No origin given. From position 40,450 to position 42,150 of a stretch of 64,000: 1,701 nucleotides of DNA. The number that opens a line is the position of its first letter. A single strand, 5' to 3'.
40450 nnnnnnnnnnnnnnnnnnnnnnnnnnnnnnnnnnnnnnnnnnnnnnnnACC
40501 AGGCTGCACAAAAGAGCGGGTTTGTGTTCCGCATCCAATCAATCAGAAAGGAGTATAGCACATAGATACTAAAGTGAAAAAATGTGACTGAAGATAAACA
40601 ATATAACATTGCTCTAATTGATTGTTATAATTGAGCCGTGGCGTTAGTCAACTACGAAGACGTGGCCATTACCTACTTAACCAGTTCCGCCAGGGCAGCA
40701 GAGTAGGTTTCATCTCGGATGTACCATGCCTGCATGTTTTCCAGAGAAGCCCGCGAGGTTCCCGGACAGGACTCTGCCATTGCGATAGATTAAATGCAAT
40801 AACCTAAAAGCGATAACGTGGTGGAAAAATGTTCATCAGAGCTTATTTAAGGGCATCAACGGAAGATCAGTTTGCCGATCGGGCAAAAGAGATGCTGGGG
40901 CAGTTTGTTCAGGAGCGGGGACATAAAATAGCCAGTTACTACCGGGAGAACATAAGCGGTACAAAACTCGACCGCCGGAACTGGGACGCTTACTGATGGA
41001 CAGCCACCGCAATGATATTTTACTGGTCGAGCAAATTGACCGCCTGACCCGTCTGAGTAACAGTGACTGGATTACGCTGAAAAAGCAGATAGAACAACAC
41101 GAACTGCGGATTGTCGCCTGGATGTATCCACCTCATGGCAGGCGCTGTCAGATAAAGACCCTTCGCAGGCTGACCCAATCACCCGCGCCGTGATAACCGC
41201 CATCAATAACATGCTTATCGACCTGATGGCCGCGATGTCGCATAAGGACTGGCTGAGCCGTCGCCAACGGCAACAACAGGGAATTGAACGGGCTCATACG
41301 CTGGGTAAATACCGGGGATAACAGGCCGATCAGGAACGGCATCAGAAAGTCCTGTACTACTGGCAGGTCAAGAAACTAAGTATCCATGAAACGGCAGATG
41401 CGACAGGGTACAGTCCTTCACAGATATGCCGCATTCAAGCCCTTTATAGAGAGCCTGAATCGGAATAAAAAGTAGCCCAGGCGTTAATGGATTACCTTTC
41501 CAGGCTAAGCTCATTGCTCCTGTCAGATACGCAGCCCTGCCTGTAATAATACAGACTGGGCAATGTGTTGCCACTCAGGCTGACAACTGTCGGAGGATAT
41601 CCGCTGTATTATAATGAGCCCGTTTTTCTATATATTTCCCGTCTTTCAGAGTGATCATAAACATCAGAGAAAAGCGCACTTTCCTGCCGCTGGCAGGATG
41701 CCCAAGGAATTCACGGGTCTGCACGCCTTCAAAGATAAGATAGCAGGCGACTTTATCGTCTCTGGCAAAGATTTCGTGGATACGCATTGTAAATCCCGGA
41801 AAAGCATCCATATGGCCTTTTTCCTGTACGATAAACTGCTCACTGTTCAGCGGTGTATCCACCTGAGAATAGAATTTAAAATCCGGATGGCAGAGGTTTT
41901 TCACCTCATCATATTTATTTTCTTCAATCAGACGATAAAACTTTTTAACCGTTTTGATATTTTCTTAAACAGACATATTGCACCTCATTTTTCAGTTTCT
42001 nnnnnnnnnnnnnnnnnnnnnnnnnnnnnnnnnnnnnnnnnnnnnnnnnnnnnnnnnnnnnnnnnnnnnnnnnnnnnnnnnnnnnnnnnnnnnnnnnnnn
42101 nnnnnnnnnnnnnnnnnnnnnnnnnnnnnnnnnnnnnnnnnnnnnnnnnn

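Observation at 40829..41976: Decayed genes in the cargo island: multiply frameshifted serine recombinase and a SnoaL-like gene with a stop at codon 4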

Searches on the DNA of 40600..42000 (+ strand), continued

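Call 11: get_annotated_region(hit=H104, flank=4000)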
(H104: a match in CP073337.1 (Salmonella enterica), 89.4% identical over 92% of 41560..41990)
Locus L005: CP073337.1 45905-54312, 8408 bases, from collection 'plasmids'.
description: Salmonella enterica subsp. enterica strain C110 plasmid pNEW1, complete sequence
organism: Salmonella enterica (NCBI taxid 59201)
taxonomy: Bacteria; Pseudomonadota; Gammaproteobacteria; Enterobacterales; Enterobacteriaceae; Salmonella; Salmonella enterica
host: -; source: Chicken meat; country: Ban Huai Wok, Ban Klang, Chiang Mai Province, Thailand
typing (MOB-suite, as given by PLSDB): non-mobilizable; replicon IncFIA,IncFIB
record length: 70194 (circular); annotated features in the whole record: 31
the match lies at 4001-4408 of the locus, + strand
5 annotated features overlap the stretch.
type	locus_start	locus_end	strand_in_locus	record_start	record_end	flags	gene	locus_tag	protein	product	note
CDS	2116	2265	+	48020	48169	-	-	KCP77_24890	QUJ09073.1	hypothetical protein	-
CDS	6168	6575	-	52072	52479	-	-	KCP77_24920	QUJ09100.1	hypothetical protein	-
CDS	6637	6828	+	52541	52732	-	-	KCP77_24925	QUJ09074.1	hypothetical protein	-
CDS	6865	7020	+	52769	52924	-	-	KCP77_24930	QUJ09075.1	hypothetical protein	-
CDS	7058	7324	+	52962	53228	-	-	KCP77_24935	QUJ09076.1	hypothetical protein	-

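Call 12: get_annotated_region(hit=H95, flank=3000)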
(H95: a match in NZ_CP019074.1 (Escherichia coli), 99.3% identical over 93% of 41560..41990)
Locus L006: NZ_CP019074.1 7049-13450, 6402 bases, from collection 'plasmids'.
description: Escherichia coli strain CRE1493 plasmid p1493-3, complete sequence
organism: Escherichia coli (NCBI taxid 562)
taxonomy: Bacteria; Pseudomonadota; Gammaproteobacteria; Enterobacterales; Enterobacteriaceae; Escherichia; Escherichia coli
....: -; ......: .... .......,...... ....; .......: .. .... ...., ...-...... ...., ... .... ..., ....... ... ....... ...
typing (MOB-suite, as given by PLSDB): mobilizable; replicon IncFIB
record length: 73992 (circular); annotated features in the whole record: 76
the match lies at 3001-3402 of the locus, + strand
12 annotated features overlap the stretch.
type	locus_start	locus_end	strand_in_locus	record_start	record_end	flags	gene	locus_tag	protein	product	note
CDS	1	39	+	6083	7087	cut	-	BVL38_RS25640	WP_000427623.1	IS110-like element IS4321 family transposase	GO:0006313 - DNA transposition [Evidence IEA]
CDS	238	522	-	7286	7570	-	-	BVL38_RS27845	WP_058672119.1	Tn3 family transposase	GO:0006313 - DNA transposition [Evidence IEA]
CDS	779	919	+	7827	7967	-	-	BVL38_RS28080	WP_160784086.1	hypothetical protein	-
CDS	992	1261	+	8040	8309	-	yacA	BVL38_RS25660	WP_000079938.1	type II toxin-antitoxin system antitoxin YacA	-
CDS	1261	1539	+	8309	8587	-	yacB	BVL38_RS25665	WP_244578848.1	type II toxin-antitoxin system toxin YacB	-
CDS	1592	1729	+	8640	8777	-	-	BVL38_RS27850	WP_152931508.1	hypothetical protein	-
CDS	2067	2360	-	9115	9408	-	-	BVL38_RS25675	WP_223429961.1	biofilm development regulator YmgB/AriR family protein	GO:0071468 - cellular response to acidic pH [Evidence IEA]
CDS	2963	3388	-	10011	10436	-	-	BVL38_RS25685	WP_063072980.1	ester cyclase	GO:0030638 - polyketide metabolic process [Evidence IEA]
CDS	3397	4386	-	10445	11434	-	-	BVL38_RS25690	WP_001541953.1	helix-turn-helix domain-containing protein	GO:0006355 - regulation of DNA-templated transcription [Evidence IEA]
CDS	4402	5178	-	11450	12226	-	-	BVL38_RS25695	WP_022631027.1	MBL fold metallo-hydrolase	-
CDS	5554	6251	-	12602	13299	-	-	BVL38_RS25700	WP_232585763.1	IS1 family transposase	-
CDS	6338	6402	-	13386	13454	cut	ykiE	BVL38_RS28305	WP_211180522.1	protein YkiE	-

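Call 24: search_dna_similar(query=window:40673-42000:+, collection=ecoli_genomes, mode=near, max_rows=40, rows=spread)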
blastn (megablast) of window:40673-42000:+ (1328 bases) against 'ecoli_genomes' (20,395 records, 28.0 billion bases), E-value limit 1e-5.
Records with a match: 450; places in all: 479; records where one place covers at least 80% of the query: 64.
Genomes with a match: 422 of 5426; with a place that covers at least 80% of the query: 63. Places per genome that has any: lowest 1, median 1, highest 4. On chromosomes: 52 places; on plasmids: 427.
Best place of each record, by identity: >=99% 88; 95-99% 9; 90-95% 165; 80-90% 188.
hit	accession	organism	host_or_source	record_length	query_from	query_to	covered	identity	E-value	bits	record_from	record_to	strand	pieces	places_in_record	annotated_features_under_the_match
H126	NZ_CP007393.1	Escherichia coli strain ST2747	-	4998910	1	1328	100%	100.0%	0e+0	2453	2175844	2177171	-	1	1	recombinase family protein | ester cyclase | hypothetical protein | GlxA family transcriptional regulator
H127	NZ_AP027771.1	Escherichia coli strain 2017.03.02CC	Homo sapiens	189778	1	1328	100%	100.0%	0e+0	2453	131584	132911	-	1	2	recombinase family protein | ester cyclase | hypothetical protein | GlxA family transcriptional regulator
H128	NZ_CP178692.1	Escherichia coli strain VTB97432v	Chicken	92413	1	1328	100%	99.9%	0e+0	2467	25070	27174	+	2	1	IS1-like element IS1A family transposase | recombinase family protein | ester cyclase | hypothetical protein | GlxA family transcriptional regulator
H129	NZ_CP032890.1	Escherichia coli strain SCEC020022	Homo sapiens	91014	1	1328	100%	99.6%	0e+0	2425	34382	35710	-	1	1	recombinase family protein | ester cyclase | hypothetical protein | GlxA family transcriptional regulator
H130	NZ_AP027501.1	Escherichia coli strain LR-25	Homo sapiens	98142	1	1328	100%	99.5%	0e+0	2420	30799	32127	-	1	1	recombinase family protein | ester cyclase | hypothetical protein | GlxA family transcriptional regulator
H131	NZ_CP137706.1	Escherichia coli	missing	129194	110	1328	92%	97.5%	0e+0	2087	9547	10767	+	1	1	recombinase family protein | ester cyclase | GlxA family transcriptional regulator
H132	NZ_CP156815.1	Escherichia coli strain PKF8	Milvus migrans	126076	480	1328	64%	100.0%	0e+0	1568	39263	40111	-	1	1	ester cyclase | resolvase | helix-turn-helix domain-containing protein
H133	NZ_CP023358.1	Escherichia coli strain 317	canine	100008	109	805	52%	87.0%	0e+0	785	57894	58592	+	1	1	recombinase family protein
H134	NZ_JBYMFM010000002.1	Escherichia coli strain 21319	Homo sapiens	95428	109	805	52%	86.0%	0e+0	747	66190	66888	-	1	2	recombinase family protein | hypothetical protein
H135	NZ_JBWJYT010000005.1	Escherichia coli strain E1739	Homo sapiens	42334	111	805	52%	86.2%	0e+0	754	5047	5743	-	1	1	recombinase family protein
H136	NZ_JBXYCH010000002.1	Escherichia coli strain E66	Homo sapiens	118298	111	805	52%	86.1%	0e+0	749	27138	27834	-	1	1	recombinase family protein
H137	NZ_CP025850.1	Escherichia coli strain 600468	Homo sapiens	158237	109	805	52%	85.6%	0e+0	730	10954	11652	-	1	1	recombinase family protein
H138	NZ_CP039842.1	Escherichia coli O55:H7 strain USDA5905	Food (meat)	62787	109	805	52%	85.4%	0e+0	725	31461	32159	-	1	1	recombinase family protein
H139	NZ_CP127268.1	Escherichia coli TW14425 strain TW14425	Homo sapiens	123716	109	805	52%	85.3%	0e+0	719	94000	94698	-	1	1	recombinase family protein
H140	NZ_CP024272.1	Escherichia coli strain F8111-1SC3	missing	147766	109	805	52%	84.8%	0e+0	697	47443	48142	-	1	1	recombinase family protein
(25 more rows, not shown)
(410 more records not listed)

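Call 25: get_annotated_region(hit=H127, flank=3500)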
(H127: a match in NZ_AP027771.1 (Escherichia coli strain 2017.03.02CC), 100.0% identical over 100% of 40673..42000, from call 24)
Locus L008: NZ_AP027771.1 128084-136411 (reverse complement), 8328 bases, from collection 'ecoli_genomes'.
description: Escherichia coli strain 2017.03.02CC plasmid p2017.03.02CC_2, complete sequence
organism: Escherichia coli strain 2017.03.02CC (NCBI taxid 562)
replicon: plasmid p2017.03.02CC_2; assembly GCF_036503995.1
host: Homo sapiens; source: feces; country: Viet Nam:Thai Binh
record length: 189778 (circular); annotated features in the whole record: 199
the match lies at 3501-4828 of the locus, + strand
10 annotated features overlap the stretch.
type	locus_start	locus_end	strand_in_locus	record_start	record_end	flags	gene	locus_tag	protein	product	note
CDS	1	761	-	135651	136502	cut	-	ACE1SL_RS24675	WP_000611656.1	phage repressor protein C1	-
CDS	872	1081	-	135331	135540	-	-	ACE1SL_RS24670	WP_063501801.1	hypothetical protein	-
CDS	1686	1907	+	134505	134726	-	-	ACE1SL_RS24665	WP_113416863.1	creatininase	-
CDS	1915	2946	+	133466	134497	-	-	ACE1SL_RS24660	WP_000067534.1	site-specific integrase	-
CDS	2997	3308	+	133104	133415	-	-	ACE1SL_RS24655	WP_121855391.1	lysogeny establishment protein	-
CDS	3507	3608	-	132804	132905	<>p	-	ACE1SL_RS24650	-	hypothetical protein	incomplete; partial in the middle of a contig; missing N-terminus and C-terminus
CDS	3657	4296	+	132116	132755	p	-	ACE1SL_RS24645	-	recombinase family protein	frameshifted; internal stop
CDS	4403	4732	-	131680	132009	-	-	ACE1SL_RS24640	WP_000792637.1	ester cyclase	-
CDS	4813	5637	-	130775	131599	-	-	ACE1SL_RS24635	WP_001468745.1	GlxA family transcriptional regulator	-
CDS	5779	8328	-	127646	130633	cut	-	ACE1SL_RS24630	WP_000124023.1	Tn3 family transposase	-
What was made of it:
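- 40673..40781 (-): Internal fragment of a Tn3-family transposase gene (tnpA). It corresponds to about residues 625-659 and lacks both start and end. Its left edge is the junction with P1 sequence (P1 coordinate 2026). RefSeq annotates it as an incomplete pseudogene (call 25).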

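Call 26: get_annotated_region(hit=H131, flank=3500)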
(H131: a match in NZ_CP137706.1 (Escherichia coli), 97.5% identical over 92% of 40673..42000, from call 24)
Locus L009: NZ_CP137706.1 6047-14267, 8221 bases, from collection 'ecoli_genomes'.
description: Escherichia coli isolate FELIX_MS724 plasmid pEcFELIX724.1, complete sequence
organism: Escherichia coli (NCBI taxid 562)
replicon: plasmid pEcFELIX724.1; assembly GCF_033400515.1
host: missing; source: -; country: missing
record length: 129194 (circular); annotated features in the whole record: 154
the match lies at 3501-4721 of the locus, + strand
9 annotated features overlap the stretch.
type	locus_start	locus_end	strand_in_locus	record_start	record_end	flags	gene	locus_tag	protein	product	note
CDS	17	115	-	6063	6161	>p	-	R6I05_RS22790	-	IS3 family transposase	incomplete; partial in the middle of a contig; missing N-terminus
CDS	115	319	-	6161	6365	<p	-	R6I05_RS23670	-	hypothetical protein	frameshifted; internal stop; incomplete; partial in the middle of a contig; missing C-terminus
CDS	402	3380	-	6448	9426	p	-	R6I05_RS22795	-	Tn3 family transposase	internal stop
CDS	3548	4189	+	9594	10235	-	-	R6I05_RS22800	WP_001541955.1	recombinase family protein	-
CDS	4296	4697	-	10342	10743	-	-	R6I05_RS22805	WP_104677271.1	ester cyclase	-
CDS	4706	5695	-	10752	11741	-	-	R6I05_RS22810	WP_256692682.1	GlxA family transcriptional regulator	-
CDS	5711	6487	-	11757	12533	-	-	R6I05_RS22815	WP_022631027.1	MBL fold metallo-hydrolase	-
CDS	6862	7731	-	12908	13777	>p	-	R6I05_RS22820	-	IS3 family transposase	incomplete; partial in the middle of a contig; missing N-terminus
CDS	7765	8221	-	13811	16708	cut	-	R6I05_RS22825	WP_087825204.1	Tn3-like element Tn5403 family transposase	-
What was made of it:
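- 40782..40828 (+): The last 47 bp of the tnpA-tnpR intergenic (res) region. The intact element has 167 bp here. In L009 the tnpA start (3380) and tnpR start (3548) are 167 bp apart (call 26).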

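Call 31: get_annotated_region(hit=H129, flank=3000)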
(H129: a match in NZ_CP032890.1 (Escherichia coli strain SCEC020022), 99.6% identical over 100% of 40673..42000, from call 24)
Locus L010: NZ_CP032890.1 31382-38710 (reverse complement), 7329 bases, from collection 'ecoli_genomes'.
description: Escherichia coli strain SCEC020022 plasmid pTetA_020022, complete sequence
organism: Escherichia coli strain SCEC020022 (NCBI taxid 562)
replicon: plasmid pTetA_020022; assembly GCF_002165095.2
host: Homo sapiens; source: -; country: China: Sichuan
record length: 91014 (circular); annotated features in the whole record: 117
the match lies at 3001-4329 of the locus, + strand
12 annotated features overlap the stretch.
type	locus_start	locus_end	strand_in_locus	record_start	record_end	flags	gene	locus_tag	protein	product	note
CDS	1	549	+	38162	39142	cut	-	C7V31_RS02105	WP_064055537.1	IS5-like element ISKpn26 family transposase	-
CDS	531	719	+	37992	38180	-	-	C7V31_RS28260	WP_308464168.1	hypothetical protein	-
CDS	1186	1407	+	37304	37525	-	-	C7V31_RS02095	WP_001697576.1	hypothetical protein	-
CDS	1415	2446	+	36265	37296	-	-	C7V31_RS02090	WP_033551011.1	site-specific integrase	-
CDS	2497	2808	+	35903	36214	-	-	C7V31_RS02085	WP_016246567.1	hypothetical protein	-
CDS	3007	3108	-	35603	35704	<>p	-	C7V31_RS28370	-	hypothetical protein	incomplete; partial in the middle of a contig; missing N-terminus and C-terminus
CDS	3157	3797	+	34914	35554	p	-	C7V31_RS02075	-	recombinase family protein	frameshifted; internal stop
CDS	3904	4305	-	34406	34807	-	-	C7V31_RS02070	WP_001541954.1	ester cyclase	-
CDS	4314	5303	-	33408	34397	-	-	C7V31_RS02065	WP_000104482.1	GlxA family transcriptional regulator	-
CDS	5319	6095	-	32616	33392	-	-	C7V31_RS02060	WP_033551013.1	MBL fold metallo-hydrolase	-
CDS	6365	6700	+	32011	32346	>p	-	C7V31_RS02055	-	Ref family protein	incomplete; partial in the middle of a contig; missing N-terminus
CDS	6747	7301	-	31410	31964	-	-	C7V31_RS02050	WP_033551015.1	hypothetical protein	-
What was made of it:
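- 40829..41468 (+): tnpR (small serine recombinase/resolvase) pseudogene. It has a 1-bp deletion in the C run at 40975-40976, a 1-bp deletion (A) between 41115 and 41116, and AAA to TAA at 41319-41321. RefSeq note: 'frameshifted; internal stop' (calls 25, 31).
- RefSeq itself labels the recombinase 'frameshifted; internal stop' (calls 25, 31).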

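Call 32: get_annotated_region(hit=H130, flank=3000)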
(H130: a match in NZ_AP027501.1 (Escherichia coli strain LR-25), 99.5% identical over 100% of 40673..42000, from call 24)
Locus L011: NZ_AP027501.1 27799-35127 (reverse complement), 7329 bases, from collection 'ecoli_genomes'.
description: Escherichia coli strain LR-25 plasmid pLR-25_1, complete sequence
organism: Escherichia coli strain LR-25 (NCBI taxid 562)
replicon: plasmid pLR-25_1; assembly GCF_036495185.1
host: Homo sapiens; source: feces; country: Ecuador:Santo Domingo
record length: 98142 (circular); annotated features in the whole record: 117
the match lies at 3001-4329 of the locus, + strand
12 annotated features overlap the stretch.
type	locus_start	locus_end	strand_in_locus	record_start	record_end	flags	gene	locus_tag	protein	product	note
CDS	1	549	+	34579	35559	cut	-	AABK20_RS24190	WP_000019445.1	IS5-like element ISKpn26 family transposase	-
CDS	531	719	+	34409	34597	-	-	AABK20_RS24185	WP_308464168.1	hypothetical protein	-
CDS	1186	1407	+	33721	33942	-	-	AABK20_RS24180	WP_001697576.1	hypothetical protein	-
CDS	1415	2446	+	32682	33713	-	-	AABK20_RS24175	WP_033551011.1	site-specific integrase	-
CDS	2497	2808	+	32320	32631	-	-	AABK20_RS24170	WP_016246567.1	hypothetical protein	-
CDS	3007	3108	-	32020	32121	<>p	-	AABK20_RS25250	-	hypothetical protein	incomplete; partial in the middle of a contig; missing N-terminus and C-terminus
CDS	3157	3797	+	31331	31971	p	-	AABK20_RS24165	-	recombinase family protein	frameshifted; internal stop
CDS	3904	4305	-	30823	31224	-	-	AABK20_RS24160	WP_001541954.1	ester cyclase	-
CDS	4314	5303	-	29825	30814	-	-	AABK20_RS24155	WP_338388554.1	GlxA family transcriptional regulator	-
CDS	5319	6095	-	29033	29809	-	-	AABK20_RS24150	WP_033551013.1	MBL fold metallo-hydrolase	-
CDS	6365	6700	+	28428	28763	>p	-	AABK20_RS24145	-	Ref family protein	incomplete; partial in the middle of a contig; missing N-terminus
CDS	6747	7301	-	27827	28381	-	-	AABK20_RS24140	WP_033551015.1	hypothetical protein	-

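Call 33: get_annotated_region(hit=H132, flank=3000)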
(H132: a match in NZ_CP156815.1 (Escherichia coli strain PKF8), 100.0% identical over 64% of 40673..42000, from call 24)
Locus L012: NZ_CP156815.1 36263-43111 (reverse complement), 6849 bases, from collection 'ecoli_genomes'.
description: Escherichia coli strain PKF8 plasmid pPKF8-120kb, complete sequence
organism: Escherichia coli strain PKF8 (NCBI taxid 562)
replicon: plasmid pPKF8-120kb; assembly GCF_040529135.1
host: Milvus migrans; source: Wild birds; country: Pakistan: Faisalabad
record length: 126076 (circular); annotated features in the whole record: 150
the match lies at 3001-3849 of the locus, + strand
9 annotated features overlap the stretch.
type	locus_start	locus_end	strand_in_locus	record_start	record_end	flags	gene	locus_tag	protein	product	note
CDS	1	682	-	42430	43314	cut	-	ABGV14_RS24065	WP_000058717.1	EamA family transporter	-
CDS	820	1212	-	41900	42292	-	-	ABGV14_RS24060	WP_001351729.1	isochorismatase family cysteine hydrolase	-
CDS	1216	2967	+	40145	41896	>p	-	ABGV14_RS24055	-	Tn3-like element TnAs1 family transposase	incomplete; partial in the middle of a contig; missing N-terminus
CDS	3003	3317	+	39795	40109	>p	-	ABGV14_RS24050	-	resolvase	internal stop; incomplete; partial in the middle of a contig; missing N-terminus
CDS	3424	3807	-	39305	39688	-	-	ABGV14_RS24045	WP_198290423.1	ester cyclase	-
CDS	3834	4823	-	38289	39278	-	-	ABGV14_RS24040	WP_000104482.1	helix-turn-helix domain-containing protein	-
CDS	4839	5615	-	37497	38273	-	-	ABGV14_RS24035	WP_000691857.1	MBL fold metallo-hydrolase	-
CDS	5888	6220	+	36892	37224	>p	-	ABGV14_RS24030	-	Ref family protein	incomplete; partial in the middle of a contig; missing N-terminus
CDS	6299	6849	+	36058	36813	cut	-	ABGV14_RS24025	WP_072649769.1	hypothetical protein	-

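Call 44: search_dna_similar(query=window:41935-41999:+, collection=plasmids, mode=near, max_rows=60, rows=spread)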
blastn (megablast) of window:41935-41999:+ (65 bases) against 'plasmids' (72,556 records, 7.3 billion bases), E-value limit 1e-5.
Records with a match: 85; places in all: 85; records where one place covers at least 80% of the query: 85.
Best place of each record, by identity: >=99% 53; 95-99% 32.
By first word of the organism name: Escherichia 83; Cronobacter 1; Providencia 1.
By predicted mobility (MOB-suite, as given by PLSDB): non-mobilizable 39; mobilizable 37; conjugative 9.
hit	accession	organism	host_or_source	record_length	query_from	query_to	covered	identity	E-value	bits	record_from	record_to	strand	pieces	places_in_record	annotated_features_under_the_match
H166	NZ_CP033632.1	Escherichia coli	cell culture,chicken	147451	1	65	100%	100.0%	9e-26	121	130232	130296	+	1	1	helix-turn-helix domain-containing protein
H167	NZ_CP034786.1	Escherichia coli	cell culture,feces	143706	1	65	100%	100.0%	9e-26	121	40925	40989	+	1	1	helix-turn-helix domain-containing protein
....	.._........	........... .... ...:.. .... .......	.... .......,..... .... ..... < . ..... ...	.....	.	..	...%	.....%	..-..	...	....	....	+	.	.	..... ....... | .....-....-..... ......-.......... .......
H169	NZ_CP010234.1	Escherichia coli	-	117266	1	65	100%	100.0%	9e-26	121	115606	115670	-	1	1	helix-turn-helix domain-containing protein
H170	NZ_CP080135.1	Escherichia coli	chicken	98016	1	65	100%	100.0%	9e-26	121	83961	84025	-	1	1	helix-turn-helix domain-containing protein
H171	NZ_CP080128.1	Escherichia coli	chicken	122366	1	65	100%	100.0%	9e-26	121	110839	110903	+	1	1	helix-turn-helix domain-containing protein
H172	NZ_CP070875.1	Escherichia fergusonii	mixed culture,feces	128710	1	65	100%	100.0%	9e-26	121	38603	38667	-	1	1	none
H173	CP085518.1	Escherichia coli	culture,feces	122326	1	65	100%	100.0%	9e-26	121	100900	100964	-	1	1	ester cyclase | helix-turn-helix domain-containing protein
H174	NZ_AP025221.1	Escherichia coli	Homo sapiens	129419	1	65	100%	100.0%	9e-26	121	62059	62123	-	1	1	helix-turn-helix domain-containing protein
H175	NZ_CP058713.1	Escherichia coli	Manis javanica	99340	1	65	100%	100.0%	9e-26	121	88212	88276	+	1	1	helix-turn-helix domain-containing protein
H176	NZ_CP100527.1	Escherichia coli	Gallus gallus domesticus,whole ...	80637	1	65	100%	100.0%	9e-26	121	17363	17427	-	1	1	helix-turn-helix domain-containing protein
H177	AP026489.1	Escherichia coli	whole organism,animal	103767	1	65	100%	100.0%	9e-26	121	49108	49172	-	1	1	AraC family transcriptional regulator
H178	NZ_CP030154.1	Escherichia coli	single cell,chicken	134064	1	65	100%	100.0%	9e-26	121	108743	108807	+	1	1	ester cyclase | helix-turn-helix domain-containing protein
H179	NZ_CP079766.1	Escherichia coli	Duck,cloacal swabs,cloacal swab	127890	1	65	100%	100.0%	9e-26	121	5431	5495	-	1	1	helix-turn-helix domain-containing protein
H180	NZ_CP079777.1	Escherichia coli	Duck,fresh fecal,fresh fecal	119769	1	65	100%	100.0%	9e-26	121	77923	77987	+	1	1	ester cyclase | helix-turn-helix domain-containing protein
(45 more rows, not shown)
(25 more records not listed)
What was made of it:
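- The TAA allele is common, with 53 PLSDB plasmids carrying the exact 65-mer (call 44).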
